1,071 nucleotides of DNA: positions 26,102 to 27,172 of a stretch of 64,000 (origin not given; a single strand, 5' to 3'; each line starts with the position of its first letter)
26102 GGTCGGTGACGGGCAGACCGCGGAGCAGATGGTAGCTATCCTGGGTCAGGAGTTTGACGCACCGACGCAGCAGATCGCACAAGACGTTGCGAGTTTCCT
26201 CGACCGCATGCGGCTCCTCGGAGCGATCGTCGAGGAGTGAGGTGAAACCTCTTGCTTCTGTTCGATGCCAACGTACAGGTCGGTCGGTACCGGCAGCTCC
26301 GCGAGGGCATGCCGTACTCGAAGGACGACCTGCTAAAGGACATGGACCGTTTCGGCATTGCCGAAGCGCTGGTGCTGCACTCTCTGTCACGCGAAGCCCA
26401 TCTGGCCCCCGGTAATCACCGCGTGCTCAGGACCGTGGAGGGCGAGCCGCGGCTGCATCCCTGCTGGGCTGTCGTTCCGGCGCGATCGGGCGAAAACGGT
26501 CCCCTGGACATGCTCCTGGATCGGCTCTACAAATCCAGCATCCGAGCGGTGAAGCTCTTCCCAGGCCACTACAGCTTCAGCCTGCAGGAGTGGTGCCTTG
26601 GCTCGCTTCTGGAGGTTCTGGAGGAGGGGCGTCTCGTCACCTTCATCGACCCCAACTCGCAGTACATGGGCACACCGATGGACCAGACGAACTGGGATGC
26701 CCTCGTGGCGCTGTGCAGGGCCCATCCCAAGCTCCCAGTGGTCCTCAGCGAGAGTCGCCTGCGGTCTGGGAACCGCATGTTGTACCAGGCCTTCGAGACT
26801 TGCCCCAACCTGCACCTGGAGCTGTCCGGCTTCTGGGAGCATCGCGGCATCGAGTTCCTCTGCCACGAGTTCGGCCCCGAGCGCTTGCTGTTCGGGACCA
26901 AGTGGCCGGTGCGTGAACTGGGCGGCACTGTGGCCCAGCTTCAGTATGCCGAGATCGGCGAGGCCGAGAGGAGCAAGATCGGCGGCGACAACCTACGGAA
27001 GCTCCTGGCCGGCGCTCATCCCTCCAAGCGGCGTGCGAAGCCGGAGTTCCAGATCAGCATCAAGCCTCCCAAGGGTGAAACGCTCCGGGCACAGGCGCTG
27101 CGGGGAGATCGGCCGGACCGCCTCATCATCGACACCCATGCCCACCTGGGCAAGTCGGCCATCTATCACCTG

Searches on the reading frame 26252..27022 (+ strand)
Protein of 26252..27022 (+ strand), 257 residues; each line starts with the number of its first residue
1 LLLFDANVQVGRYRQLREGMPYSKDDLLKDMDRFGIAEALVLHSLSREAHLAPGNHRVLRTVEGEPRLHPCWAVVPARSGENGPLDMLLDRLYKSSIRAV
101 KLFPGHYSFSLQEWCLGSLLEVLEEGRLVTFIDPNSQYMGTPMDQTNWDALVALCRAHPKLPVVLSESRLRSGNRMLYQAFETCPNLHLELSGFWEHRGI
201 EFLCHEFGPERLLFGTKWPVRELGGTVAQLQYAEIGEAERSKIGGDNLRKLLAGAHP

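Call 80: search_solved_structures(query=window:26252-27022:+, max_evalue=1, show_alignments=2)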
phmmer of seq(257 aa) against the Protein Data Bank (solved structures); distinct sequences matched with E-value up to 1: 13.
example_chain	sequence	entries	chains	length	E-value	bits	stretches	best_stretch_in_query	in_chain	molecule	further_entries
2dvt_A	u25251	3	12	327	0.00021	23.9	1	185-252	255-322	Thermophilic reversible gamma-resorcylate decarboxylase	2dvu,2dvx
3cjp_A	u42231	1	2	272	0.00054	22.6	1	150-252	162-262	Predicted amidohydrolase, dihydroorotase family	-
3s4t_A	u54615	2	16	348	0.00095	21.8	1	186-251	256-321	Amidohydrolase 2 | Gamma-resorcylate decarboxylase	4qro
7wmb_A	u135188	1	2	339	0.0083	18.7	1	185-252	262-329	Amidohydrolase 2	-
7wkl_A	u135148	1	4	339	0.0083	18.7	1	185-252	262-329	Amidohydrolase 2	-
7wjr_A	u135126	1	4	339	0.0083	18.7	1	185-252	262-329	2,3-dihydroxybenzoate decarboxylase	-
7wkm_A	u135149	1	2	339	0.0083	18.7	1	185-252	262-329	Amidohydrolase 2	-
6m53_A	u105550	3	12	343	0.0091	18.5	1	185-252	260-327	2,3-dihydroxybenzoate decarboxylase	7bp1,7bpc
7a19_A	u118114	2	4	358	0.0094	18.5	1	185-252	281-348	Amidohydrolase 2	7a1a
6uvz_A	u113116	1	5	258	0.053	16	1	181-229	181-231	Amidohydrolase 2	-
4dlf_A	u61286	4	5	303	0.22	14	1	204-245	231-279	Amidohydrolase 2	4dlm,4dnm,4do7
4c6r_A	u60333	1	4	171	0.73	12.3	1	82-129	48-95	DISEASE RESISTANCE PROTEIN RPS4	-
4c6t_B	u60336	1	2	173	0.75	12.3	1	82-129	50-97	DISEASE RESISTANCE PROTEIN RPS4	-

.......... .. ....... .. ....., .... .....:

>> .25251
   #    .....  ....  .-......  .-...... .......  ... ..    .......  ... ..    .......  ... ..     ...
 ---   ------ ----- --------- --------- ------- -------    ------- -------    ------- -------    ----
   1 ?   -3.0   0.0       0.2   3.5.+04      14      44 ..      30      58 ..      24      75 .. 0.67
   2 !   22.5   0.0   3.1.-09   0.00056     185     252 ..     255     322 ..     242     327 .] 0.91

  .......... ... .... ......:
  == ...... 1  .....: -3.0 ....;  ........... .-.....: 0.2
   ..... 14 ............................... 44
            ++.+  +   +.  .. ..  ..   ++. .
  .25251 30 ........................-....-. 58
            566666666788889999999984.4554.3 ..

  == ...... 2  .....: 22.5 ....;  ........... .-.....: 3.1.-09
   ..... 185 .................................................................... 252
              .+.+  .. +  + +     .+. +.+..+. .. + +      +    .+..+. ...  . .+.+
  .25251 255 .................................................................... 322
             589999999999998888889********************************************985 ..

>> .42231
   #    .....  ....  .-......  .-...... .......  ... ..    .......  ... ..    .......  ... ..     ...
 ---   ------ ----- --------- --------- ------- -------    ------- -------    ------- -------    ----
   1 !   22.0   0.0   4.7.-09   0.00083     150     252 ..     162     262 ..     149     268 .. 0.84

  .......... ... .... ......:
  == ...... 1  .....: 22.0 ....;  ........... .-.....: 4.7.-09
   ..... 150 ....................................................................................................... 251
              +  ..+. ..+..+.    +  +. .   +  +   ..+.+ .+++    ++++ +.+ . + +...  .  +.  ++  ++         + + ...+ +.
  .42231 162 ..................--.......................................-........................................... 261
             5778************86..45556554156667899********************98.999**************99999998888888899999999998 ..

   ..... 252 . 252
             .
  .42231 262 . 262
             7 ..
